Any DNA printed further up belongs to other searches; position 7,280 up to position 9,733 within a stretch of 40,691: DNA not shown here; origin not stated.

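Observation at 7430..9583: Gene fusion of an RmlD-like 4-ketoreductase with a PseC-type 4-aminotransferase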

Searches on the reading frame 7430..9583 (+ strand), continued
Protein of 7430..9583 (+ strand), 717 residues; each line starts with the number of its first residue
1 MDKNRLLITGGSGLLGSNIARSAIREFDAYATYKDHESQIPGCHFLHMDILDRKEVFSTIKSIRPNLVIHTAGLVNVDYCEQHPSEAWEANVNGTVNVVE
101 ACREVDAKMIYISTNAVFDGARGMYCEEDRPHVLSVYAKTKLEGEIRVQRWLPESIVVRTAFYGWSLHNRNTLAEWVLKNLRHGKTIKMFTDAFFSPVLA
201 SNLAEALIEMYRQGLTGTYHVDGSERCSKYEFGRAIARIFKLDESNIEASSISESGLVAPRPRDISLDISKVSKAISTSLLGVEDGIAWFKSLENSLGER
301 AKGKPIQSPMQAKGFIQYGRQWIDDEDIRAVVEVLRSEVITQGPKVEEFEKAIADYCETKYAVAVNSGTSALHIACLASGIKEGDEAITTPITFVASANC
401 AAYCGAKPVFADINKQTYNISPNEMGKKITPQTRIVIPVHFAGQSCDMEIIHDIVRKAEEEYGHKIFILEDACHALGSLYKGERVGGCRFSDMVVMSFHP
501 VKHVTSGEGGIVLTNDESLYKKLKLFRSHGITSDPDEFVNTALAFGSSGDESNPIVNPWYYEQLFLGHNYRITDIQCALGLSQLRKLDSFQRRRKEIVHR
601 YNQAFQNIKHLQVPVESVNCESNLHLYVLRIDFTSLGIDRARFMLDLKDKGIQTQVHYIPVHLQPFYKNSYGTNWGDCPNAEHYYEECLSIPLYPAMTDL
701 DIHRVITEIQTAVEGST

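Call 6: find_homologous_proteins(query=window:7430-9583:+)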
Query window:7430-9583:+ (717 aa): 6483 proteins with E <= 0.001 among 8000 candidates; the best 120 are listed.
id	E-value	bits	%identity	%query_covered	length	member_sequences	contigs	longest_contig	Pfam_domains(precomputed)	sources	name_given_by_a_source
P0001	0.0e+0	1631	100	98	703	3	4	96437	PF04321.24,PF16363.12,PF02719.22,PF01073.26,PF07993.19,PF01053.27,PF01041.24,PF01370.28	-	-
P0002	0.0e+0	1067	65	98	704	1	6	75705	PF04321.24,PF16363.12,PF02719.22,PF01073.26,PF01041.24,PF01370.28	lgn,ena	-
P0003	8.7e-280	948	61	97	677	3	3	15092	PF04321.24,PF00155.28,PF16363.12,PF02719.22,PF01073.26,PF07993.19,PF01212.28,PF01053.27,PF01041.24,PF01370.28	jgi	-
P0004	2.2e-273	927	59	98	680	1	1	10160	PF04321.24,PF00155.28,PF16363.12,PF02719.22,PF01073.26,PF07993.19,PF01053.27,PF01041.24,PF01370.28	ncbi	-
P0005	4.1e-255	867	55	99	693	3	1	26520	PF04321.24,PF00155.28,PF16363.12,PF02719.22,PF01073.26,PF07993.19,PF01212.28,PF01053.27,PF01041.24,PF01370.28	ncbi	-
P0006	6.8e-254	862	53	99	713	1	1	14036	PF04321.24,PF16363.12,PF02719.22,PF01053.27,PF01041.24,PF01370.28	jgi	-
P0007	8.0e-253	859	53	100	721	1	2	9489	PF04321.24,PF00155.28,PF16363.12,PF02719.22,PF01212.28,PF01053.27,PF01041.24,PF01370.28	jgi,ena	-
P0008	1.1e-252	858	54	99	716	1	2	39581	PF04321.24,PF00155.28,PF16363.12,PF02719.22,PF01073.26,PF01212.28,PF01053.27,PF01041.24,PF01370.28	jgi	jgi:perosamine synthetase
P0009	5.4e-252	856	53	99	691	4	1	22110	PF04321.24,PF00155.28,PF16363.12,PF02719.22,PF01073.26,PF01212.28,PF01053.27,PF01041.24,PF01370.28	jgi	jgi:UDP-4-amino-4,6-dideoxy-N-acetyl-beta-L-altrosamine transaminase/dTDP-4-dehydrorhamnose reductas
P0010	6.3e-252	856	53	100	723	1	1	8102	PF04321.24,PF00155.28,PF16363.12,PF02719.22,PF01212.28,PF01053.27,PF01041.24,PF01370.28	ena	-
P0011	8.4e-250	849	54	99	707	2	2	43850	PF04321.24,PF00155.28,PF16363.12,PF02719.22,PF01073.26,PF07993.19,PF01053.27,PF01041.24,PF01370.28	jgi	-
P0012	1.1e-248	845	52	99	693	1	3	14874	PF04321.24,PF00155.28,PF16363.12,PF02719.22,PF01073.26,PF07993.19,PF01212.28,PF01053.27,PF01041.24,PF01370.28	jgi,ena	-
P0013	1.8e-248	845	53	100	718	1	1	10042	PF04321.24,PF00155.28,PF16363.12,PF02719.22,PF07993.19,PF01053.27,PF01041.24,PF01370.28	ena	-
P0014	5.3e-247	840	53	100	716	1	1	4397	PF04321.24,PF00155.28,PF16363.12,PF02719.22,PF01053.27,PF01041.24,PF01370.28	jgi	-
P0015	7.4e-247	839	53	99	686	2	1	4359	PF04321.24,PF00155.28,PF16363.12,PF02719.22,PF01073.26,PF07993.19,PF01212.28,PF01053.27,PF01041.24,PF01370.28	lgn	-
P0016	5.0e-246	836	54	99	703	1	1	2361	PF04321.24,PF00155.28,PF16363.12,PF02719.22,PF07993.19,PF01053.27,PF01041.24,PF01370.28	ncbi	-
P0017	8.5e-246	836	52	99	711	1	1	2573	PF04321.24,PF00155.28,PF16363.12,PF02719.22,PF01073.26,PF07993.19,PF01212.28,PF01053.27,PF01041.24,PF01370.28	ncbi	-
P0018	2.5e-245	834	53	99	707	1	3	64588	PF04321.24,PF00155.28,PF16363.12,PF02719.22,PF01053.27,PF01041.24,PF01370.28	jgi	-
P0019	5.3e-245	833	53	99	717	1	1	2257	PF04321.24,PF16363.12,PF02719.22,PF01073.26,PF01053.27,PF01041.24,PF01370.28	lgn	-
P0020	2.1e-244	831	52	99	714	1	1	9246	PF04321.24,PF00155.28,PF16363.12,PF02719.22,PF01073.26,PF01053.27,PF01041.24,PF01370.28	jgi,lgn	-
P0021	2.6e-244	831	52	99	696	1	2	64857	PF04321.24,PF00155.28,PF16363.12,PF02719.22,PF01073.26,PF07993.19,PF01212.28,PF01053.27,PF01041.24,PF01370.28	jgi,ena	-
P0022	3.8e-244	830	52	99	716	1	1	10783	PF04321.24,PF00155.28,PF16363.12,PF02719.22,PF01073.26,PF01212.28,PF01053.27,PF01041.24,PF01370.28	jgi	jgi:UDP-4-amino-4,6-dideoxy-N-acetyl-beta-L-altrosamine transaminase/dTDP-4-dehydrorhamnose reductas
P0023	3.9e-244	830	53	99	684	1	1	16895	PF04321.24,PF00155.28,PF16363.12,PF02719.22,PF01073.26,PF07993.19,PF01053.27,PF01041.24,PF01370.28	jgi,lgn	-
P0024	4.3e-244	830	52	99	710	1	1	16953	PF04321.24,PF16363.12,PF02719.22,PF01053.27,PF01041.24,PF01370.28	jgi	jgi:UDP-4-amino-4,6-dideoxy-N-acetyl-beta-L-altrosamine transaminase/dTDP-4-dehydrorhamnose reductas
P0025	4.4e-243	827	51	99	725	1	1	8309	PF04321.24,PF16363.12,PF02719.22,PF01053.27,PF01041.24,PF01370.28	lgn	-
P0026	6.0e-243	826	52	99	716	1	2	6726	PF04321.24,PF00155.28,PF16363.12,PF02719.22,PF01073.26,PF01053.27,PF01041.24,PF01370.28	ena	-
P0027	8.4e-243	826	52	99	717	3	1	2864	PF04321.24,PF16363.12,PF02719.22,PF01073.26,PF01053.27,PF01041.24,PF01370.28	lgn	-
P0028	9.0e-243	826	51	99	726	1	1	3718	PF04321.24,PF00155.28,PF16363.12,PF02719.22,PF01073.26,PF07993.19,PF01053.27,PF01041.24,PF01370.28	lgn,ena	-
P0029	1.4e-242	825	52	100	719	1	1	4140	PF04321.24,PF00155.28,PF16363.12,PF02719.22,PF01073.26,PF01041.24,PF01370.28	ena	-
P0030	1.5e-242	825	52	99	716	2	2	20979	PF04321.24,PF16363.12,PF02719.22,PF01041.24,PF01370.28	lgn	-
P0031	2.0e-242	825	52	99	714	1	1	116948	PF04321.24,PF16363.12,PF02719.22,PF01073.26,PF01041.24,PF01370.28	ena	-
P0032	2.9e-242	824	51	99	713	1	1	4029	PF04321.24,PF00155.28,PF16363.12,PF02719.22,PF01073.26,PF01053.27,PF01041.24,PF01370.28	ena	-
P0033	3.0e-242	824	52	100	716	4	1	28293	PF04321.24,PF00155.28,PF16363.12,PF02719.22,PF01053.27,PF01041.24,PF01370.28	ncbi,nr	ncbi:MAG: UDP-4-amino-4,6-dideoxy-N-acetyl-beta-L-altrosamine transaminase [Desulfobacteraceae bacte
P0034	3.1e-242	824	51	99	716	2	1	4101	PF04321.24,PF16363.12,PF02719.22,PF01073.26,PF07993.19,PF01041.24,PF01370.28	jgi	-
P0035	3.3e-242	824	51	99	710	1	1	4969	PF04321.24,PF00155.28,PF16363.12,PF02719.22,PF01073.26,PF01053.27,PF01041.24,PF01370.28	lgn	-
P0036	3.7e-242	824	52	99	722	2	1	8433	PF04321.24,PF16363.12,PF02719.22,PF07993.19,PF01053.27,PF01041.24,PF01370.28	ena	-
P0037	5.7e-242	823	52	99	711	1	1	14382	PF04321.24,PF16363.12,PF02719.22,PF07993.19,PF01053.27,PF01041.24,PF01370.28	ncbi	-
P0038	5.9e-242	823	51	99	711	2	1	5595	PF04321.24,PF00155.28,PF16363.12,PF02719.22,PF01073.26,PF01053.27,PF01041.24,PF01370.28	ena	-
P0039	1.2e-241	822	51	99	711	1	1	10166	PF04321.24,PF00155.28,PF16363.12,PF02719.22,PF07993.19,PF01212.28,PF01053.27,PF01041.24,PF01370.28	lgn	-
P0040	1.2e-241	822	53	97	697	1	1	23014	PF04321.24,PF00155.28,PF16363.12,PF02719.22,PF01073.26,PF07993.19,PF01212.28,PF01053.27,PF01041.24,PF01370.28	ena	-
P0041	1.3e-241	822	51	100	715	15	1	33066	PF04321.24,PF00155.28,PF16363.12,PF02719.22,PF01073.26,PF01041.24,PF01370.28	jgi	jgi:UDP-4-amino-4,6-dideoxy-N-acetyl-beta-L-altrosamine transaminase/dTDP-4-dehydrorhamnose reductas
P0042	1.8e-241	821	52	98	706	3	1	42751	PF04321.24,PF00155.28,PF16363.12,PF02719.22,PF01212.28,PF01053.27,PF01041.24,PF01370.28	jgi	jgi:UDP-4-amino-4,6-dideoxy-N-acetyl-beta-L-altrosamine transaminase/dTDP-4-dehydrorhamnose reductas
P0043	1.8e-241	821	51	99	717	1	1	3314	PF04321.24,PF16363.12,PF02719.22,PF01073.26,PF07993.19,PF01053.27,PF01041.24,PF01370.28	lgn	-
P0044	2.9e-241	821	53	99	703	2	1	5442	PF04321.24,PF00155.28,PF16363.12,PF02719.22,PF01073.26,PF07993.19,PF01053.27,PF01041.24,PF01370.28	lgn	-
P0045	4.2e-241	820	52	99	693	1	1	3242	PF04321.24,PF00155.28,PF16363.12,PF02719.22,PF01073.26,PF07993.19,PF01212.28,PF01041.24,PF01370.28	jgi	-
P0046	4.6e-241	820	51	99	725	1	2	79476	PF04321.24,PF16363.12,PF02719.22,PF01053.27,PF01041.24,PF01370.28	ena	-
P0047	5.2e-241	820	51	99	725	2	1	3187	PF04321.24,PF16363.12,PF02719.22,PF01073.26,PF01053.27,PF01041.24,PF01370.28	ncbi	-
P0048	5.4e-241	820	52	99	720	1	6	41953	PF04321.24,PF16363.12,PF02719.22,PF01041.24,PF01370.28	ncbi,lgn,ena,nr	ncbi:MAG TPA: UDP-4-amino-4,6-dideoxy-N-acetyl-beta-L-altrosamine transaminase [Nitrospirae bacteriu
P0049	6.8e-241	820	51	100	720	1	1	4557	PF04321.24,PF16363.12,PF02719.22,PF01073.26,PF01053.27,PF01041.24,PF01370.28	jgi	-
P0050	9.0e-241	819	52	99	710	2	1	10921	PF04321.24,PF00155.28,PF16363.12,PF02719.22,PF01053.27,PF01041.24,PF01370.28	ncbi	-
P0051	9.3e-241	819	53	99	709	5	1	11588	PF04321.24,PF00155.28,PF16363.12,PF02719.22,PF01073.26,PF01053.27,PF01041.24,PF01370.28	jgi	jgi:UDP-4-amino-4,6-dideoxy-N-acetyl-beta-L-altrosamine transaminase/dTDP-4-dehydrorhamnose reductas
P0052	1.8e-240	818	52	99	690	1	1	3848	PF04321.24,PF00155.28,PF16363.12,PF02719.22,PF01073.26,PF01212.28,PF01053.27,PF01041.24,PF01370.28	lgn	-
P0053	2.5e-240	818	51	100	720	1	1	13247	PF04321.24,PF00155.28,PF16363.12,PF02719.22,PF01041.24,PF01370.28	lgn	-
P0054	2.8e-240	817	50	99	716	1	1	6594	PF04321.24,PF00155.28,PF16363.12,PF02719.22,PF01073.26,PF07993.19,PF01212.28,PF01053.27,PF01041.24,PF01370.28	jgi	jgi:UDP-4-amino-4,6-dideoxy-N-acetyl-beta-L-altrosamine transaminase/dTDP-4-dehydrorhamnose reductas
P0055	5.1e-240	817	51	99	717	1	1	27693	PF04321.24,PF00155.28,PF16363.12,PF02719.22,PF01073.26,PF07993.19,PF01053.27,PF01041.24,PF01370.28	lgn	-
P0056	9.9e-240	816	51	98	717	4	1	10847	PF04321.24,PF00155.28,PF16363.12,PF02719.22,PF01053.27,PF01041.24,PF01370.28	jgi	jgi:UDP-4-amino-4,6-dideoxy-N-acetyl-beta-L-altrosamine transaminase/dTDP-4-dehydrorhamnose reductas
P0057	1.4e-239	815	53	99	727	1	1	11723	PF04321.24,PF00155.28,PF16363.12,PF02719.22,PF01073.26,PF01053.27,PF01041.24,PF01370.28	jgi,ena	-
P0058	1.9e-239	815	50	100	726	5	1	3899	PF04321.24,PF00155.28,PF16363.12,PF02719.22,PF01053.27,PF01041.24,PF01370.28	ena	-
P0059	2.6e-239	814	49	99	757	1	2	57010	PF04321.24,PF16363.12,PF02719.22,PF01073.26,PF07993.19,PF01041.24,PF01370.28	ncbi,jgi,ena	-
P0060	2.9e-239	814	50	99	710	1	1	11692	PF04321.24,PF00155.28,PF16363.12,PF02719.22,PF01073.26,PF01053.27,PF01041.24,PF01370.28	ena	-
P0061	3.1e-239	814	51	99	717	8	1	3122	PF04321.24,PF00155.28,PF16363.12,PF02719.22,PF01053.27,PF01041.24,PF01370.28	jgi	jgi:perosamine synthetase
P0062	3.6e-239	814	52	99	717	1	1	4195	PF04321.24,PF16363.12,PF02719.22,PF01073.26,PF07993.19,PF01053.27,PF01041.24,PF01370.28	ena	-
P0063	3.9e-239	814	51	100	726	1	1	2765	PF04321.24,PF00155.28,PF16363.12,PF01053.27,PF01041.24,PF01370.28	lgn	-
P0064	4.2e-239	814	51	99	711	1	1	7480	PF04321.24,PF00155.28,PF16363.12,PF02719.22,PF01073.26,PF01041.24,PF01370.28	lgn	-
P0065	4.5e-239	813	51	99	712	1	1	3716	PF04321.24,PF16363.12,PF02719.22,PF01041.24,PF01370.28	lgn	-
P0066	4.7e-239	813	51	99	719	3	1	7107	PF04321.24,PF16363.12,PF02719.22,PF01073.26,PF01053.27,PF01041.24,PF01370.28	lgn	-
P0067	5.4e-239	813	51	99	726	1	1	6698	PF04321.24,PF16363.12,PF02719.22,PF07993.19,PF01041.24,PF01370.28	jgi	-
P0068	6.0e-239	813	51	100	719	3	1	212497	PF04321.24,PF00155.28,PF16363.12,PF02719.22,PF01041.24,PF01370.28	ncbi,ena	-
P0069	6.7e-239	813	52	99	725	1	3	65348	PF04321.24,PF00155.28,PF16363.12,PF02719.22,PF01053.27,PF01041.24,PF01370.28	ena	-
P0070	7.1e-239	813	51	100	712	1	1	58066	PF04321.24,PF16363.12,PF02719.22,PF01073.26,PF07993.19,PF01041.24,PF01370.28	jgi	jgi:UDP-4-amino-4,6-dideoxy-N-acetyl-beta-L-altrosamine transaminase/dTDP-4-dehydrorhamnose reductas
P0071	8.0e-239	813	52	99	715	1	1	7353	PF04321.24,PF16363.12,PF02719.22,PF01053.27,PF01041.24,PF01370.28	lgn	-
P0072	9.8e-239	812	51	99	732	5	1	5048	PF04321.24,PF00155.28,PF16363.12,PF02719.22,PF01073.26,PF07993.19,PF01053.27,PF01041.24,PF01370.28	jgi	jgi:UDP-4-amino-4,6-dideoxy-N-acetyl-beta-L-altrosamine transaminase/dTDP-4-dehydrorhamnose reductas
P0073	1.0e-238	812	50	100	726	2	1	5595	PF04321.24,PF00155.28,PF16363.12,PF02719.22,PF07993.19,PF01053.27,PF01041.24,PF01370.28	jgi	jgi:UDP-4-amino-4,6-dideoxy-N-acetyl-beta-L-altrosamine transaminase/dTDP-4-dehydrorhamnose reductas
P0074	2.6e-238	811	53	99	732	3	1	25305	PF04321.24,PF16363.12,PF01053.27,PF01041.24,PF01370.28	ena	-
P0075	3.1e-238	811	53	98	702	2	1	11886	PF04321.24,PF16363.12,PF02719.22,PF01041.24,PF01370.28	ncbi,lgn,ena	-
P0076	3.6e-238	811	50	99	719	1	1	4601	PF04321.24,PF16363.12,PF02719.22,PF01041.24,PF01370.28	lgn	-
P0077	3.8e-238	810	51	100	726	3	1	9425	PF04321.24,PF00155.28,PF16363.12,PF02719.22,PF01053.27,PF01041.24,PF01370.28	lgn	-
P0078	7.6e-238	809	52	98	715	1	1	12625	PF04321.24,PF00155.28,PF16363.12,PF02719.22,PF01073.26,PF01041.24,PF01370.28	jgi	-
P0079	7.9e-238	809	51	99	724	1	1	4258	PF04321.24,PF00155.28,PF16363.12,PF02719.22,PF01041.24,PF01370.28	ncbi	-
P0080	9.6e-238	809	52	99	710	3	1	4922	PF04321.24,PF00155.28,PF16363.12,PF02719.22,PF01073.26,PF01041.24,PF01370.28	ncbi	-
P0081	1.5e-237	808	51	99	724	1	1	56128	PF04321.24,PF00155.28,PF16363.12,PF02719.22,PF01073.26,PF01053.27,PF01041.24,PF01370.28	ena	-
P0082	1.9e-237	808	52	98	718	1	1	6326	PF04321.24,PF00155.28,PF16363.12,PF02719.22,PF01073.26,PF07993.19,PF01041.24,PF01370.28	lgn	-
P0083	1.9e-237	808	51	100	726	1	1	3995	PF04321.24,PF00155.28,PF16363.12,PF02719.22,PF01212.28,PF01053.27,PF01041.24,PF01370.28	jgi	jgi:UDP-4-amino-4,6-dideoxy-N-acetyl-beta-L-altrosamine transaminase/dTDP-4-dehydrorhamnose reductas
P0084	2.1e-237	808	52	99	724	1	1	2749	PF04321.24,PF00155.28,PF16363.12,PF02719.22,PF01073.26,PF01053.27,PF01041.24,PF01370.28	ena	-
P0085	3.8e-237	807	52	99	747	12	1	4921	PF04321.24,PF00155.28,PF16363.12,PF02719.22,PF01053.27,PF01041.24,PF01370.28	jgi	-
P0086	4.4e-237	807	50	99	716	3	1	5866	PF04321.24,PF16363.12,PF02719.22,PF01073.26,PF07993.19,PF01041.24,PF01370.28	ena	-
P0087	4.7e-237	807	53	99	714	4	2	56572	PF04321.24,PF00155.28,PF16363.12,PF02719.22,PF07993.19,PF01041.24,PF01370.28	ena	-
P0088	5.5e-237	807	50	99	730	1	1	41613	PF04321.24,PF00155.28,PF16363.12,PF02719.22,PF07993.19,PF01212.28,PF01053.27,PF01041.24,PF01370.28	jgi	jgi:perosamine synthetase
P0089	5.6e-237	807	51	99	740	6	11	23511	PF04321.24,PF00155.28,PF16363.12,PF02719.22,PF01053.27,PF01041.24,PF01370.28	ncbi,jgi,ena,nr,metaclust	ncbi:MAG: UDP-4-amino-4,6-dideoxy-N-acetyl-beta-L-altrosamine transaminase [Candidatus Scalindua sp.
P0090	5.9e-237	807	51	99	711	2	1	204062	PF04321.24,PF00155.28,PF16363.12,PF02719.22,PF01073.26,PF01041.24,PF01370.28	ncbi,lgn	-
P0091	5.9e-237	806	51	99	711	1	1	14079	PF04321.24,PF00155.28,PF16363.12,PF02719.22,PF01073.26,PF01041.24,PF01370.28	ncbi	-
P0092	7.0e-237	806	51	99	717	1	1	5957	PF04321.24,PF00155.28,PF16363.12,PF02719.22,PF01053.27,PF01041.24,PF01370.28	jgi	jgi:UDP-4-amino-4,6-dideoxy-N-acetyl-beta-L-altrosamine transaminase/dTDP-4-dehydrorhamnose reductas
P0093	7.3e-237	806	52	100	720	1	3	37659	PF04321.24,PF00155.28,PF16363.12,PF02719.22,PF01073.26,PF07993.19,PF01041.24,PF01370.28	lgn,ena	-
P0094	9.7e-237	806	51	99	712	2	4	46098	PF04321.24,PF00155.28,PF16363.12,PF02719.22,PF01073.26,PF07993.19,PF01053.27,PF01041.24,PF01370.28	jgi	-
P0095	1.1e-236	806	51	99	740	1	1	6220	PF04321.24,PF00155.28,PF16363.12,PF02719.22,PF01053.27,PF01041.24,PF01370.28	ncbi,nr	ncbi:MAG: UDP-4-amino-4,6-dideoxy-N-acetyl-beta-L-altrosamine transaminase [Candidatus Scalindua sp.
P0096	1.1e-236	806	50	99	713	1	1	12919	PF04321.24,PF00155.28,PF16363.12,PF02719.22,PF01053.27,PF01041.24,PF01370.28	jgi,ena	-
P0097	1.4e-236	805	52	99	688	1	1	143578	PF04321.24,PF00155.28,PF16363.12,PF02719.22,PF01073.26,PF07993.19,PF01053.27,PF01041.24,PF01370.28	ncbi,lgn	-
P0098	2.4e-236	804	51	99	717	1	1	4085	PF04321.24,PF16363.12,PF02719.22,PF01073.26,PF01041.24,PF01370.28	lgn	-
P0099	2.5e-236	804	51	100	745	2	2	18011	PF04321.24,PF16363.12,PF02719.22,PF01073.26,PF07993.19,PF01053.27,PF01041.24,PF01370.28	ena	-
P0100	2.7e-236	804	51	99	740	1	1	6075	PF04321.24,PF00155.28,PF16363.12,PF02719.22,PF01053.27,PF01041.24,PF01370.28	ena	-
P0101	2.9e-236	804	52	99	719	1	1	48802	PF04321.24,PF00155.28,PF16363.12,PF02719.22,PF01073.26,PF01041.24,PF01370.28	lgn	-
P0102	3.1e-236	804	50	100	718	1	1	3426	PF04321.24,PF16363.12,PF02719.22,PF01073.26,PF01041.24,PF01370.28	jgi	-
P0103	3.6e-236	804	50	99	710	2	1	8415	PF04321.24,PF16363.12,PF02719.22,PF01073.26,PF01041.24,PF01370.28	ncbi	-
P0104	3.7e-236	804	51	100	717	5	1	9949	PF04321.24,PF00155.28,PF16363.12,PF02719.22,PF01053.27,PF01041.24,PF01370.28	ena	-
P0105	4.0e-236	804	52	98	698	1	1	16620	PF04321.24,PF16363.12,PF02719.22,PF01041.24,PF01370.28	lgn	-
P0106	4.4e-236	804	51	100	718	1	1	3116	PF04321.24,PF16363.12,PF02719.22,PF01053.27,PF01041.24,PF01370.28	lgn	-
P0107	5.5e-236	803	50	99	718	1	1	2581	PF04321.24,PF16363.12,PF02719.22,PF01073.26,PF01053.27,PF01041.24,PF01370.28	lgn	-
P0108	6.1e-236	803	51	99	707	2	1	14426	PF04321.24,PF16363.12,PF02719.22,PF01073.26,PF07993.19,PF01212.28,PF01053.27,PF01041.24,PF01370.28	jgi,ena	-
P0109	6.4e-236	803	51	100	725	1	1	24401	PF04321.24,PF16363.12,PF02719.22,PF01073.26,PF01053.27,PF01041.24,PF01370.28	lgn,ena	-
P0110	6.8e-236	803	51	99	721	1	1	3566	PF04321.24,PF00155.28,PF16363.12,PF02719.22,PF01073.26,PF01053.27,PF01041.24,PF01370.28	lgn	-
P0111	1.0e-235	802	51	99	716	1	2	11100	PF04321.24,PF16363.12,PF02719.22,PF01053.27,PF01041.24,PF01370.28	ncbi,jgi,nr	ncbi:MAG: UDP-4-amino-4,6-dideoxy-N-acetyl-beta-L-altrosamine transaminase [Deltaproteobacteria bact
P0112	1.2e-235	802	51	99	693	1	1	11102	PF04321.24,PF00155.28,PF16363.12,PF02719.22,PF01073.26,PF07993.19,PF01053.27,PF01041.24,PF01370.28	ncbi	ncbi:UDP-4-amino-4,6-dideoxy-N-acetyl-beta-L-altrosamine transaminase [Chloroflexota bacterium]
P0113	1.3e-235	802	51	99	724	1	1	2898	PF04321.24,PF16363.12,PF02719.22,PF01073.26,PF07993.19,PF01053.27,PF01041.24,PF01370.28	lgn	-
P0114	1.3e-235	802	50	99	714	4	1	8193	PF04321.24,PF00155.28,PF16363.12,PF02719.22,PF01053.27,PF01041.24,PF01370.28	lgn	-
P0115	1.4e-235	802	51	99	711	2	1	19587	PF04321.24,PF16363.12,PF02719.22,PF01073.26,PF07993.19,PF01041.24,PF01370.28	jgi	-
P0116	1.4e-235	802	51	99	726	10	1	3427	PF04321.24,PF00155.28,PF16363.12,PF02719.22,PF01073.26,PF01053.27,PF01041.24,PF01370.28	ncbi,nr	ncbi:MAG: UDP-4-amino-4,6-dideoxy-N-acetyl-beta-L-altrosamine transaminase [Candidatus Scalindua sp.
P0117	2.4e-235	801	50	100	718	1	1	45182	PF04321.24,PF16363.12,PF02719.22,PF01073.26,PF01041.24,PF01370.28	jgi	jgi:perosamine synthetase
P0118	2.6e-235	801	51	100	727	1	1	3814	PF04321.24,PF00155.28,PF16363.12,PF02719.22,PF01041.24,PF01370.28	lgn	-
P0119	4.9e-235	800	50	100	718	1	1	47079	PF04321.24,PF16363.12,PF02719.22,PF01073.26,PF01041.24,PF01370.28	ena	-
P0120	5.6e-235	800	51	99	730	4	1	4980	PF04321.24,PF00155.28,PF16363.12,PF02719.22,PF01073.26,PF01053.27,PF01041.24,PF01370.28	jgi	-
